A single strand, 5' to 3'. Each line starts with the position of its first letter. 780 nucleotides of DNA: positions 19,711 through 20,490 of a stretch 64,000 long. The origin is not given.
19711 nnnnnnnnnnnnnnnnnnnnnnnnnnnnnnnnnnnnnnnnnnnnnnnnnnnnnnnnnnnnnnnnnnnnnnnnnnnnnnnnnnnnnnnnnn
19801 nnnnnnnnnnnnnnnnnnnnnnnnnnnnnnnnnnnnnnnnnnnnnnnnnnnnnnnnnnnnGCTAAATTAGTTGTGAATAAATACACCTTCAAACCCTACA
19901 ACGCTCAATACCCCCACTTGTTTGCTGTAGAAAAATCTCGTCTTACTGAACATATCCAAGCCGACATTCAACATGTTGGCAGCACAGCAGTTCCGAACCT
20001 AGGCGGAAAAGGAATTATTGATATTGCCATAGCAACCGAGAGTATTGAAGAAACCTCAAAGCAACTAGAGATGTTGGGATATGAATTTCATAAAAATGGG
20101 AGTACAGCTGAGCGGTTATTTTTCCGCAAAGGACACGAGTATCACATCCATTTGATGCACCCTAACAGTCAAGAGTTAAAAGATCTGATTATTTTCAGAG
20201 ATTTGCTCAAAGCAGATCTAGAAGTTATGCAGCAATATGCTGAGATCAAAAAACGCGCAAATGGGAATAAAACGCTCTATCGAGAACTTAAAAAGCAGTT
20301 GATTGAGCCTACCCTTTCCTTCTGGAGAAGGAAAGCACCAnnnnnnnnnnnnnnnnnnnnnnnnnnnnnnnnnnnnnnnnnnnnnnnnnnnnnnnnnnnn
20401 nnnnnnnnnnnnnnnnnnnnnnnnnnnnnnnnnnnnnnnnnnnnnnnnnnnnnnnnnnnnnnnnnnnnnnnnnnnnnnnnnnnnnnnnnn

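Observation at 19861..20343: ValRS fused in frame to a complete GrpB-family domain, one base away from being two genes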

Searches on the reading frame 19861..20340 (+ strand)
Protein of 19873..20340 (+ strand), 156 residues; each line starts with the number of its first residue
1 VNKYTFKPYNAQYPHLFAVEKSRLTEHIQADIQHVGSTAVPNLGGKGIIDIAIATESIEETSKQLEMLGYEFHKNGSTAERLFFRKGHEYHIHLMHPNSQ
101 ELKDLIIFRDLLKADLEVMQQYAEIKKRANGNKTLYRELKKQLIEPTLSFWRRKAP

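Call 3: search_protein_families(library=pfam, proteins=[window:19873-20340:+], max_evalue=0.01)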
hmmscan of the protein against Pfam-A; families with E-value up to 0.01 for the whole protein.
window:19873-20340:+ (156 aa): 1 family
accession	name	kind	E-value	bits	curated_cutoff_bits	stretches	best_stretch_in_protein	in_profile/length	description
PF04229.20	GrpB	-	7.5e-32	111.1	25.5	1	7-145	5-154/159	GrpB protein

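Call 4: search_protein_families(library=ncbifam, proteins=[window:19873-20340:+], max_evalue=0.01)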
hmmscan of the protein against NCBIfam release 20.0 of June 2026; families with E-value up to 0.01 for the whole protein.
window:19873-20340:+ (156 aa): 1 family
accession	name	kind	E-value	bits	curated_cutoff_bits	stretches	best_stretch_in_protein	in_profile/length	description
NF002879.0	PRK03333.1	equivalog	2.3e-09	36.8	215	1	27-133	238-362/395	dephospho-CoA kinase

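Call 8: find_homologous_proteins(query=window:19873-20340:+, max_evalue=0.00001)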
Query window:19873-20340:+ (156 aa): 321 proteins with E <= 0.00001 among 351 candidates; the best 120 are listed.
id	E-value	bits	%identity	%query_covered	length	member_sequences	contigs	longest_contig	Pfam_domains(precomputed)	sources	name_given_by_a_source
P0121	1.6e-37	147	52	93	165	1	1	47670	PF04229.21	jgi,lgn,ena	jgi:GrpB-like predicted nucleotidyltransferase (UPF0157 family)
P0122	4.7e-35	139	52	96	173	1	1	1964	PF04229.21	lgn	-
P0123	5.3e-35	139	48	93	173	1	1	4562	PF04229.21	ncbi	-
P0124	6.9e-35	138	50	93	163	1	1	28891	PF04229.21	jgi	jgi:GrpB-like predicted nucleotidyltransferase (UPF0157 family)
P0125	1.9e-34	137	49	95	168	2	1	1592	PF04229.21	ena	-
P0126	9.9e-34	134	49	100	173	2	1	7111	PF04229.21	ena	-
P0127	2.1e-33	133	47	95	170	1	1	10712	PF04229.21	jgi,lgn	-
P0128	3.7e-33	133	47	97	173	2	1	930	PF04229.21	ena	-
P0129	4.1e-33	132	51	95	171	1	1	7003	PF04229.21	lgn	-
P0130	5.4e-33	132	49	95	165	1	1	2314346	PF04229.21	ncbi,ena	-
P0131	6.1e-33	132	48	96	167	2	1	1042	PF04229.21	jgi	-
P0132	7.5e-33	132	48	95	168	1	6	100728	PF04229.21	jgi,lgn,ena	-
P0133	8.2e-33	131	45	96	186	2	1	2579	PF04229.21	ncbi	-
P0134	9.1e-33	131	46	96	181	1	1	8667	PF04229.21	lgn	-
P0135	1.1e-32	131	47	92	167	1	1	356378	PF04229.21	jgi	jgi:GrpB-like predicted nucleotidyltransferase (UPF0157 family)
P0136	1.4e-32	131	47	96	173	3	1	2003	PF04229.21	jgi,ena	jgi:GrpB-like predicted nucleotidyltransferase (UPF0157 family)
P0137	2.2e-32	130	48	96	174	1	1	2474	PF04229.21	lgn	-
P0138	2.3e-32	130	47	93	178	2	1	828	PF04229.21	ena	-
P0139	2.4e-32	130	48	92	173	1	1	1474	PF04229.21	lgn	-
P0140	3.5e-32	129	49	92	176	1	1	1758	PF04229.21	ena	-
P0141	4.4e-32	129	49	94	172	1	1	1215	PF04229.21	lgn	-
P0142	5.4e-32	129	49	97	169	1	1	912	PF04229.21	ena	-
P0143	5.5e-32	129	45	97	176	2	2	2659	PF04229.21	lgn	-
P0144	7.5e-32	128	46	93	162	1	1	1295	PF04229.21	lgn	-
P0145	8.4e-32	128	44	99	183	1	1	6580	PF04229.21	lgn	-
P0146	9.0e-32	128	48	92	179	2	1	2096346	PF04229.21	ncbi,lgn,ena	-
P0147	9.4e-32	128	47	92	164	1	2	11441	PF04229.21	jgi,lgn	jgi:GrpB-like predicted nucleotidyltransferase (UPF0157 family)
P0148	1.3e-31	128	48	95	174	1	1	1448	PF04229.21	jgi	jgi:GrpB-like predicted nucleotidyltransferase (UPF0157 family)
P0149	1.3e-31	127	45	96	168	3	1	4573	PF04229.21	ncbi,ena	-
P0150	1.4e-31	127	48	94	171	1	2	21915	PF04229.21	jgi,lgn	jgi:GrpB-like predicted nucleotidyltransferase (UPF0157 family)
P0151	1.6e-31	127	47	95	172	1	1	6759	PF04229.21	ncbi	-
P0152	1.7e-31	127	45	96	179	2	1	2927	PF04229.21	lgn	-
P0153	2.0e-31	127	46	96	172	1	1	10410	PF04229.21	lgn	-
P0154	2.1e-31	127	47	91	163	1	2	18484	PF04229.21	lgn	-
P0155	2.2e-31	127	47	90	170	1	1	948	PF04229.21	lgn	-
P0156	2.5e-31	127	48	94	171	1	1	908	PF04229.21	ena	-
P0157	2.8e-31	126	49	95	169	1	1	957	PF04229.21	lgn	-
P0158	4.3e-31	126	48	94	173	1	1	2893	PF04229.21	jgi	-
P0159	4.4e-31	126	46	98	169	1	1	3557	PF04229.21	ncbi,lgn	-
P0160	8.2e-31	125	42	99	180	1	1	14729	PF04229.21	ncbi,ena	-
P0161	9.1e-31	125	45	94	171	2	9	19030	PF04229.21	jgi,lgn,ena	-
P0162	9.3e-31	125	48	99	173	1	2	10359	PF04229.21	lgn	-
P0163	1.0e-30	125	47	96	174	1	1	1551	PF04229.21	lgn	-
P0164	1.1e-30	125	43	95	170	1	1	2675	PF04229.21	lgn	-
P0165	1.2e-30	124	45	100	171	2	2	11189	PF04229.21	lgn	-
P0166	1.2e-30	124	45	99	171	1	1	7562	PF04229.21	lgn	-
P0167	1.2e-30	124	46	92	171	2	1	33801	PF04229.21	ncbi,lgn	-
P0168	1.3e-30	124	48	92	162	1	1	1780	PF04229.21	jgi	jgi:GrpB-like predicted nucleotidyltransferase (UPF0157 family)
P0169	1.5e-30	124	43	96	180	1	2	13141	PF04229.21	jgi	jgi:GrpB-like predicted nucleotidyltransferase (UPF0157 family)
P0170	1.9e-30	124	48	95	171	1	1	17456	PF04229.21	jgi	jgi:GrpB-like predicted nucleotidyltransferase (UPF0157 family)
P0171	2.0e-30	124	44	95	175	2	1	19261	PF04229.21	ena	-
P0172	2.3e-30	124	47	92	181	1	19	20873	PF04229.21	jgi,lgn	jgi:GrpB-like predicted nucleotidyltransferase (UPF0157 family)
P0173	2.3e-30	123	46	93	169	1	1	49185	PF04229.21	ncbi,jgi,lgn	-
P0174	2.5e-30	123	49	95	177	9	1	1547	PF04229.21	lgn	-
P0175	2.5e-30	123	51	75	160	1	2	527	PF04229.21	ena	-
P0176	2.5e-30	123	49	90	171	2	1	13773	PF04229.21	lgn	-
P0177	3.0e-30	123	52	83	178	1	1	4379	PF04229.21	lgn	-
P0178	3.0e-30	123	48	95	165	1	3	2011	PF04229.21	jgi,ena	-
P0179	3.4e-30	123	47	96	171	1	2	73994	PF04229.21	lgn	-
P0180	3.5e-30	123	47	93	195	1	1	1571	PF04229.21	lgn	-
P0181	4.6e-30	123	48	95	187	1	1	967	PF04229.21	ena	-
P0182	5.0e-30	122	46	93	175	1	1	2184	PF04229.21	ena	-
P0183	5.1e-30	122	46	95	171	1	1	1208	PF04229.21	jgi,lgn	jgi:GrpB-like predicted nucleotidyltransferase (UPF0157 family)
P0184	6.0e-30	122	45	96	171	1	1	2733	PF04229.21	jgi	jgi:GrpB-like predicted nucleotidyltransferase (UPF0157 family)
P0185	6.8e-30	122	47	95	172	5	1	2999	PF04229.21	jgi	jgi:GrpB-like predicted nucleotidyltransferase (UPF0157 family)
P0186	6.9e-30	122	47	93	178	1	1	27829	PF04229.21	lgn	-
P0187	8.0e-30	122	44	100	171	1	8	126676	PF04229.21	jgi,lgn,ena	-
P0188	8.9e-30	122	45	95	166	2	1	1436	PF04229.21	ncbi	ncbi:MAG TPA: GrpB family protein, partial [Rhabdochlamydiaceae bacterium]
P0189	9.9e-30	121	48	89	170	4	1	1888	PF04229.21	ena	-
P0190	1.1e-29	121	45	93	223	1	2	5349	PF04229.21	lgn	-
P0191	1.1e-29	121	44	92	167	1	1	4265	PF04229.21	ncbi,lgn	-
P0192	1.4e-29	121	49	92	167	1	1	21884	PF04229.21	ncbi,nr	ncbi:MAG: GrpB family protein [Verrucomicrobia bacterium]|nr:GrpB family protein [Verrucomicrobiota 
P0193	1.4e-29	121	48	95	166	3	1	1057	PF04229.21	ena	-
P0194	1.5e-29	121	47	98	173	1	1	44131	PF04229.21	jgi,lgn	-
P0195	1.5e-29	121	47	95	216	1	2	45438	PF04229.21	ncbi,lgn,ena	-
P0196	1.6e-29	121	45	94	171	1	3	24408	PF04229.21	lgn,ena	-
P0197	1.6e-29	121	48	94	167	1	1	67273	PF04229.21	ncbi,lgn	-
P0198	1.7e-29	121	45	95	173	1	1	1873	PF04229.21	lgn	-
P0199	2.1e-29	120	48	95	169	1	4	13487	PF04229.21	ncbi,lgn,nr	ncbi:MAG: GrpB family protein [Verrucomicrobia bacterium]|nr:GrpB family protein [Verrucomicrobiota 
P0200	2.1e-29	120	50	80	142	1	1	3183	PF04229.21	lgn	-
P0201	2.2e-29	120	45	93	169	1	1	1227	PF04229.21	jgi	jgi:GrpB-like predicted nucleotidyltransferase (UPF0157 family)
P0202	2.5e-29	120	43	93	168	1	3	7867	PF04229.21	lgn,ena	-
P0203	2.8e-29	120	46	96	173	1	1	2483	PF04229.21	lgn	-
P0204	2.8e-29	120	45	93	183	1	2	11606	PF04229.21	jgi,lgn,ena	-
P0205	2.9e-29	120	48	95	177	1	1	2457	PF04229.21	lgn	-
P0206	2.9e-29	120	45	95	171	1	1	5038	PF04229.21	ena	-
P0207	3.3e-29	120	46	95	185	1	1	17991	PF04229.21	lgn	-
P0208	3.6e-29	120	44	99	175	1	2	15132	PF04229.21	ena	-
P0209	3.7e-29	120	49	83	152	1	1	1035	PF04229.21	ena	-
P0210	5.0e-29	119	44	96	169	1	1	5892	PF04229.21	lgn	-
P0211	6.0e-29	119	43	99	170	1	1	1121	PF04229.21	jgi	jgi:GrpB-like predicted nucleotidyltransferase (UPF0157 family)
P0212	7.9e-29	119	46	94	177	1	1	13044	PF04229.21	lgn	-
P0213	8.0e-29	118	45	100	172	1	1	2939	PF04229.21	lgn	-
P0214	8.3e-29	118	46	94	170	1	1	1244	PF04229.21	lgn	-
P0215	8.7e-29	118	44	96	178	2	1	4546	PF04229.21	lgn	-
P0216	8.8e-29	118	48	96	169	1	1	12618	PF04229.21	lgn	-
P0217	1.0e-28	118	44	93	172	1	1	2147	PF04229.21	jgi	jgi:GrpB-like predicted nucleotidyltransferase (UPF0157 family)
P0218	1.1e-28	118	44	96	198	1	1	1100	PF04229.21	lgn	-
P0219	1.1e-28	118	46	95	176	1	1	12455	PF04229.21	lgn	-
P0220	1.2e-28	118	47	93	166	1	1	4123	PF04229.21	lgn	-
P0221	1.2e-28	118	46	92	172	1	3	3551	PF04229.21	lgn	-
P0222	1.3e-28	118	44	96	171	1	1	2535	PF04229.21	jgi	jgi:GrpB-like predicted nucleotidyltransferase (UPF0157 family)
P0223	1.5e-28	118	47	93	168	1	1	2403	PF04229.21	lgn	-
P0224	1.6e-28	118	44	96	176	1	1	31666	PF04229.21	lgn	-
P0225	1.8e-28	117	48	93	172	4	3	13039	PF04229.21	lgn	-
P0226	1.8e-28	117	46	94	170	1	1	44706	PF04229.21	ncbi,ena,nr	ncbi:MAG: hypothetical protein S4CHLAM7_08430 [Chlamydiae bacterium]|nr:hypothetical protein [Chlamy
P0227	1.9e-28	117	46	95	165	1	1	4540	PF04229.21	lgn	-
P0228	2.3e-28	117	48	92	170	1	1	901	PF04229.21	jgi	jgi:GrpB-like predicted nucleotidyltransferase (UPF0157 family)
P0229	2.3e-28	117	44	93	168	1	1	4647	PF04229.21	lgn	-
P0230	2.3e-28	117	42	95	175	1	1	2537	PF04229.21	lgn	-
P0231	2.4e-28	117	49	83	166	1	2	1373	PF04229.21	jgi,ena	-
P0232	2.7e-28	117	42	95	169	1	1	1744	PF04229.21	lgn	-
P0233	2.8e-28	117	42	99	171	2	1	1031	PF04229.21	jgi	jgi:GrpB-like predicted nucleotidyltransferase (UPF0157 family)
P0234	4.0e-28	116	42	92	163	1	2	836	PF04229.21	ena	-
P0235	5.1e-28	116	48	90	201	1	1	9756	PF04229.21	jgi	jgi:GrpB-like predicted nucleotidyltransferase (UPF0157 family)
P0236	5.6e-28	116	43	96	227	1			PF04229.21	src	-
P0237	5.7e-28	116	45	94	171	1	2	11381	PF04229.21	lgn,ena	-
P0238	6.9e-28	115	41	95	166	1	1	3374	PF04229.21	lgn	-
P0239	9.2e-28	115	46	95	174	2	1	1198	PF04229.21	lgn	-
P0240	9.5e-28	115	41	96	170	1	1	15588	PF04229.21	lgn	-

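Call 18: search_solved_structures(query=window:19873-20340:+, max_evalue=0.01, show_alignments=2)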
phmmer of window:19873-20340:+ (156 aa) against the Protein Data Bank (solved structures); distinct sequences matched with E-value up to 0.01: 1.
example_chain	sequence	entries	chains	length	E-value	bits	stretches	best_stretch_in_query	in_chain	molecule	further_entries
2nrk_A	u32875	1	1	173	3e-12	50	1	30-128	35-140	Hypothetical protein GrpB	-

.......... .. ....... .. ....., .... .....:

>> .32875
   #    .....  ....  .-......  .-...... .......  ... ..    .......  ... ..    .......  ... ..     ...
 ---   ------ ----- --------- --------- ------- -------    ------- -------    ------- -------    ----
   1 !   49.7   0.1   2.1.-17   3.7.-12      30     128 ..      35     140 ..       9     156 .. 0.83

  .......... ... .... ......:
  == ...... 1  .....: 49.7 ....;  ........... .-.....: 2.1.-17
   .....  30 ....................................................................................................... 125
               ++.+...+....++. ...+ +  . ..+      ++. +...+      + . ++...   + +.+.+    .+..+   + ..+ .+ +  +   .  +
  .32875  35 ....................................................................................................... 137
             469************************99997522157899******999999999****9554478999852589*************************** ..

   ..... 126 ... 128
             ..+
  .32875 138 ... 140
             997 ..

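Call 30: find_encoding_contigs(protein=P0121, flank=4000, max_places=2)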
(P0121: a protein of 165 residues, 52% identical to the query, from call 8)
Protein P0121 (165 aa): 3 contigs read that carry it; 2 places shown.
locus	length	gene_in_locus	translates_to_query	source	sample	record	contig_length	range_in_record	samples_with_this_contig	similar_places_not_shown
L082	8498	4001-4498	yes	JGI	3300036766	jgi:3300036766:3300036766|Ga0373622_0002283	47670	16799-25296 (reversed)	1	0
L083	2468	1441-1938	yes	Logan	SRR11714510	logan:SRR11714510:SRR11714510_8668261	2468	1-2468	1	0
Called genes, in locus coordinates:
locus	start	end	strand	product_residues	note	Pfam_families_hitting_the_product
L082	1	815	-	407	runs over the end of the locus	PF01595:CNNM, PF00571:CBS (faint), PF03471:CorC_HlyC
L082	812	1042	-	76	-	-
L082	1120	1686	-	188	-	PF22769:DCD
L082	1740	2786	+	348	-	PF05496:RuvB_N, PF06068:TIP49 (faint), PF00004:AAA, PF07728:AAA_5 (faint), PF17864:AAA_lid_4, PF05491:WHD_RuvB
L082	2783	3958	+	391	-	PF08486:SpoIID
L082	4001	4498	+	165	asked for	PF04229:GrpB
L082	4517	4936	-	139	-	-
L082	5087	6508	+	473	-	PF01637:ATPase_2, PF13401:AAA_22 (faint)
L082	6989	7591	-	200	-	PF03819:MazG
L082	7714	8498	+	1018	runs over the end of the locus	-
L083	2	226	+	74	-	?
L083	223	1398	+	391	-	PF08486:SpoIID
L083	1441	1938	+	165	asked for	PF04229:GrpB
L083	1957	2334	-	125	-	-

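Call 31: find_encoding_contigs(protein=P0124, flank=4000, max_places=2)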
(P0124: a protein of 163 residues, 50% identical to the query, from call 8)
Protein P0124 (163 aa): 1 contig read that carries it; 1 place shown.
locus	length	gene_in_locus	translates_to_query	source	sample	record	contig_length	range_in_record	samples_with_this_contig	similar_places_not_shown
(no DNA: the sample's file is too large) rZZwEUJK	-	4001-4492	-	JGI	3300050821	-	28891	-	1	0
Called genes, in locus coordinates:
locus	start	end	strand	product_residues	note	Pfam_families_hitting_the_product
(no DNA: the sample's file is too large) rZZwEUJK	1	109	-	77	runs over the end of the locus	?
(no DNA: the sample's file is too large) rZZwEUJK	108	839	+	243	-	PF00005:ABC_tran, PF13401:AAA_22 (faint)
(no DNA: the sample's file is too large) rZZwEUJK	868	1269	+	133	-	PF08780:NTase_sub_bind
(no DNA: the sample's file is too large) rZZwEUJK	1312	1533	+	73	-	PF01176:eIF-1a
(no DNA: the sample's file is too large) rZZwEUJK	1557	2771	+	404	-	PF00083:Sugar_tr, PF07690:MFS_1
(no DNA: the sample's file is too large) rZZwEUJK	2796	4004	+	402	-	PF13657:Couple_hipA, PF07804:HipA_C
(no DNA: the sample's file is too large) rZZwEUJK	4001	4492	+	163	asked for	PF04229:GrpB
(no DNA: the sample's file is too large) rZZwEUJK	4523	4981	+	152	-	-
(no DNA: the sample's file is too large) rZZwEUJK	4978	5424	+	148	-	PF00583:Acetyltransf_1, PF13673:Acetyltransf_10, PF13508:Acetyltransf_7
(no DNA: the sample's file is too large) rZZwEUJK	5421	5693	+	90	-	PF00106:adh_short, PF13561:adh_short_C2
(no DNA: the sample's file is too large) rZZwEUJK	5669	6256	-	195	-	PF13338:AbiEi_4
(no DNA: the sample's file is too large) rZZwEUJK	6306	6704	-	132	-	-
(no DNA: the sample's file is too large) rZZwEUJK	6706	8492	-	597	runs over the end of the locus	PF00069:Pkinase, PF07714:PK_Tyr_Ser-Thr, PF03781:FGE-sulfatase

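Call 32: find_encoding_contigs(protein=P0130, flank=4000, max_places=2)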
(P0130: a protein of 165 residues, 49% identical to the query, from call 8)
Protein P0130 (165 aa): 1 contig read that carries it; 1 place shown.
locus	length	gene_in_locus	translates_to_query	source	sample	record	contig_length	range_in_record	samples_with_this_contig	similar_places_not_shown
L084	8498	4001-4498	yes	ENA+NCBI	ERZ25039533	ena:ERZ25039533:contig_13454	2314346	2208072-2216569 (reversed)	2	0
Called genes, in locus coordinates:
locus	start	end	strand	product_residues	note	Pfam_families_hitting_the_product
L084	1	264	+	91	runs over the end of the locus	-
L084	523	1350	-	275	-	PF13649:Methyltransf_25, PF08241:Methyltransf_11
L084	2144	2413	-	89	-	-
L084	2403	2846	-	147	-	-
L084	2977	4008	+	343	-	PF02541:Ppx-GppA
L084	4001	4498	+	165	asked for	PF04229:GrpB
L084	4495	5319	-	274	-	-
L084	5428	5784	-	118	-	-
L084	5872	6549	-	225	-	PF18912:DZR_2 (weak)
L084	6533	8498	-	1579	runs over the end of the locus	-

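Call 33: find_encoding_contigs(protein=P0146, flank=4000, max_places=2)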
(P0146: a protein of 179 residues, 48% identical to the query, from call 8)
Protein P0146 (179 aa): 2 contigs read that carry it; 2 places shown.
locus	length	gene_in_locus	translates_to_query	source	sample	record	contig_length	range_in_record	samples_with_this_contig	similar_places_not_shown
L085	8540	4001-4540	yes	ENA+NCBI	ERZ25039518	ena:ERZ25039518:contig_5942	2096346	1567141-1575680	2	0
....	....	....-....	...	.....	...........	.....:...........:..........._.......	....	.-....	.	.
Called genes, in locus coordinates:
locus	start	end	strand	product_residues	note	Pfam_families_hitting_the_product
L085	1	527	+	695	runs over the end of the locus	PF17804:TSP_NTD, PF00595:PDZ, PF13180:PDZ_2, PF17820:PDZ_6, PF03572:Peptidase_S41, PF11818:DUF3340 (faint)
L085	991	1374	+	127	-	-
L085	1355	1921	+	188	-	-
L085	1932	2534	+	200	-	-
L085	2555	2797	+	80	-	-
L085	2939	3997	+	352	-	PF02541:Ppx-GppA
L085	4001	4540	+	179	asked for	PF04229:GrpB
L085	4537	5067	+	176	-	PF00583:Acetyltransf_1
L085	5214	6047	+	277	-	PF18765:Polbeta (faint), PF13427:AadA_C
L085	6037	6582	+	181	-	PF13302:Acetyltransf_3 (faint), PF13523:Acetyltransf_8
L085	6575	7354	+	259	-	PF17761:DUF1016_N, PF06250:YhcG_C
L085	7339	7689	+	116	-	PF06250:YhcG_C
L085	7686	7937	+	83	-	PF07866:DUF1653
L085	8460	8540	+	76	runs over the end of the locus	-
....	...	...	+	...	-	-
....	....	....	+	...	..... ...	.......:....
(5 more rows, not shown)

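Call 52: find_related_loci(query=A1, collection=metagenome_contigs, flank=6000)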
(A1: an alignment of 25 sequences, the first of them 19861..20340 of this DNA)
Query A1 (160 aa) in metagenome_contigs; peptide patterns used: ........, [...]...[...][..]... (x = any residue, [..] = any of these).
600 stretches matched a pattern (row limit reached: there are more); 233 encode a relative of the query (tblastn E <= 1e-3); the best 80 are kept; 80 distinct loci.
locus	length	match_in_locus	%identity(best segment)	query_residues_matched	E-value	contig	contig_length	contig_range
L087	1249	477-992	44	1-156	2e-41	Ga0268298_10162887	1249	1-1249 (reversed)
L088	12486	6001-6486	46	4-149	5e-40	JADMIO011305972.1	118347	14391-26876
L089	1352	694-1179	46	4-149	1e-40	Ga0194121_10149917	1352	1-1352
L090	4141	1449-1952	45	4-154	1e-39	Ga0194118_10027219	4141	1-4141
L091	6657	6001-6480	48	6-149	4e-39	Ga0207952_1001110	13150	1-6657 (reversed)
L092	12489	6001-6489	45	3-149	3e-39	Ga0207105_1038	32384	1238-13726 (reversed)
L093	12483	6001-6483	46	5-149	6e-39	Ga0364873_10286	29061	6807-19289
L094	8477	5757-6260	45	4-154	6e-39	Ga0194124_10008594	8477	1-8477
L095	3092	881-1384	44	4-154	2e-38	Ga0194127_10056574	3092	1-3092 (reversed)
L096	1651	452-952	46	3-153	2e-38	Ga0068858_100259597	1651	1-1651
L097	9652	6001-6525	43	1-160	3e-38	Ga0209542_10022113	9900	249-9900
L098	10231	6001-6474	44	5-150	1e-37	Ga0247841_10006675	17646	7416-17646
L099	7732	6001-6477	46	7-149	4e-37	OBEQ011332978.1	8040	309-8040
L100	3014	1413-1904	46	6-153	4e-37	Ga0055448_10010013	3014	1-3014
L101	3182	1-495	44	7-154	4e-37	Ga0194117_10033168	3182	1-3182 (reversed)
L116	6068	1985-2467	43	4-148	4e-34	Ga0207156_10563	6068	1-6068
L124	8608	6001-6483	40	5-153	1e-32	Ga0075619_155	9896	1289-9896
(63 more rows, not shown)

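Call 58: search_protein_families(library=pfam, alignment_id=A3, max_evalue=0.001)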
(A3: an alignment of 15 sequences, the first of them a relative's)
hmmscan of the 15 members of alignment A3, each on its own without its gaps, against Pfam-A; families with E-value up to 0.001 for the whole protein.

A. member 1, L088:6001-7404:+ (468 aa): 2 families
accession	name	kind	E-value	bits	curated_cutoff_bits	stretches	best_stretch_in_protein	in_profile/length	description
PF04229.20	GrpB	-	3.3e-36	125.3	25.5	1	8-164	5-156/159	GrpB protein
PF01636.29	APH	-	2.8e-20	73.5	23.2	1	207-395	13-207/239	Phosphotransferase enzyme family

B. families by the number of members that match (of 15 scanned): 16 families
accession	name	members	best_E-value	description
PF04229.20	GrpB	15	1.7e-40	GrpB protein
PF00583.31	Acetyltransf_1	8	6.5e-11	Acetyltransferase (GNAT) family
PF13302.13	Acetyltransf_3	6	4.3e-38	Acetyltransferase (GNAT) domain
PF13671.12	AAA_33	4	5e-06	AAA domain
PF13238.12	AAA_18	4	8.6e-06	AAA domain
PF01636.29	APH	3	1.4e-34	Phosphotransferase enzyme family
PF13508.13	Acetyltransf_7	3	1.2e-07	Acetyltransferase (GNAT) domain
PF08445.16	FR47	2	9.9e-08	FR47-like protein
PF13527.13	Acetyltransf_9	2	9e-05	Acetyltransferase (GNAT) domain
PF13673.13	Acetyltransf_10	1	3.4e-14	Acetyltransferase (GNAT) domain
PF03403.19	PAF-AH_p_II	1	2.7e-09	Platelet-activating factor acetylhydrolase, isoform II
PF07224.18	Chlorophyllase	1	7.6e-05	Chlorophyllase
PF13401.12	AAA_22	1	8.1e-05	AAA domain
PF06414.18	Zeta_toxin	1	0.00056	Zeta toxin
PF12740.14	PETase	1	0.00081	PET hydrolase-like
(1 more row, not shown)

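Call 59: search_protein_families(library=pfam, alignment_id=A4, max_evalue=0.001)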
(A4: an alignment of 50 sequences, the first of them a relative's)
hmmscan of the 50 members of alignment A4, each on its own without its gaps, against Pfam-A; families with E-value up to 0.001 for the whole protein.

A. member 1, L088:7675-8106:+ (144 aa): 1 family
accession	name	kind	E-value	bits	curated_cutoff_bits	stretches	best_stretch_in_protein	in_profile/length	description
PF22398.1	DUF6978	-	1.7e-40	138.9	29.6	1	6-135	1-133/133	Family of unknown function (DUF6978)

B. families by the number of members that match (of 50 scanned): 92 families (the first 25 are shown)
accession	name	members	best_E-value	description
PF00583.31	Acetyltransf_1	10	1.2e-20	Acetyltransferase (GNAT) family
PF13302.13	Acetyltransf_3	10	2.4e-20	Acetyltransferase (GNAT) domain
PF13508.13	Acetyltransf_7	8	7.1e-15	Acetyltransferase (GNAT) domain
PF13673.13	Acetyltransf_10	7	1.8e-11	Acetyltransferase (GNAT) domain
PF07931.18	CPT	4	2.6e-43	Chloramphenicol phosphotransferase-like protein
PF13523.12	Acetyltransf_8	4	2.9e-17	Acetyltransferase (GNAT) domain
PF08445.16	FR47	4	4.3e-08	FR47-like protein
PF13671.12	AAA_33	4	3.9e-07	AAA domain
PF01583.26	APS_kinase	4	0.0004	Adenylylsulphate kinase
PF01636.29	APH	3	5.7e-41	Phosphotransferase enzyme family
PF00106.31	adh_short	2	6.1e-53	short chain dehydrogenase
PF13561.12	adh_short_C2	2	1.4e-37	Enoyl-(Acyl carrier protein) reductase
PF00132.30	Hexapep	2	3.7e-18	Bacterial transferase hexapeptide (six repeats)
PF02661.23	Fic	2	1.9e-13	Fic/DOC family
PF13460.12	NAD_binding_10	2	0.0001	NAD(P)H-binding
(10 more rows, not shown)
